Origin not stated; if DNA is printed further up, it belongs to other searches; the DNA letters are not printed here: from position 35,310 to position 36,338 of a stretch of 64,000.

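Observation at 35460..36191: Stand-alone triple-EIIB protein immediately downstream of a PTS EIICB permease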

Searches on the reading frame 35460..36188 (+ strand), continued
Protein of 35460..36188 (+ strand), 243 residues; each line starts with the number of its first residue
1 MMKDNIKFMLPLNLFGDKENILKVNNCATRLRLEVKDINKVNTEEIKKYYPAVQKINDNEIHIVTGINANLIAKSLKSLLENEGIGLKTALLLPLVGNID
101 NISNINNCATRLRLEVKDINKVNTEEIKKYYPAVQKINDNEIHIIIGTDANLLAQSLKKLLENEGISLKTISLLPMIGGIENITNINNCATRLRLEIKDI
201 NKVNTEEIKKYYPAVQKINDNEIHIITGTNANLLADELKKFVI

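Call 63: find_encoding_contigs(protein=P0190, flank=5000, max_places=1)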
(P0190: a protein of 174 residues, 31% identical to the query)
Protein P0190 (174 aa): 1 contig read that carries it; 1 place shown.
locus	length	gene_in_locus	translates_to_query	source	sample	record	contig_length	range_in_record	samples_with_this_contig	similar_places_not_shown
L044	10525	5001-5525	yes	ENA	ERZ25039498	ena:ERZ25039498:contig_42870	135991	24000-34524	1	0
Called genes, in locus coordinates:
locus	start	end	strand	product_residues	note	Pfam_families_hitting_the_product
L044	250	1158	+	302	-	PF13580:SIS_2 (weak), PF01380:SIS (weak)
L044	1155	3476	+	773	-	PF00358:PTS_EIIA_1, PF00381:PTS-HPr, PF05524:PEP-utilisers_N, PF00391:PEP-utilizers, PF02896:PEP-utilizers_C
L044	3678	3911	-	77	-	-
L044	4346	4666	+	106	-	PF02378:PTS_EIIC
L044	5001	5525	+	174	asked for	PF00367:PTS_EIIB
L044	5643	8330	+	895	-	PF03173:CHB_HEX, PF02838:Glyco_hydro_20b, PF00728:Glyco_hydro_20, PF03174:CHB_HEX_C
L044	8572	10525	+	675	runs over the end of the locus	PF02839:CBM_5_12, PF19077:Big_13 (faint), PF17957:Big_7 (weak), PF00704:Glyco_hydro_18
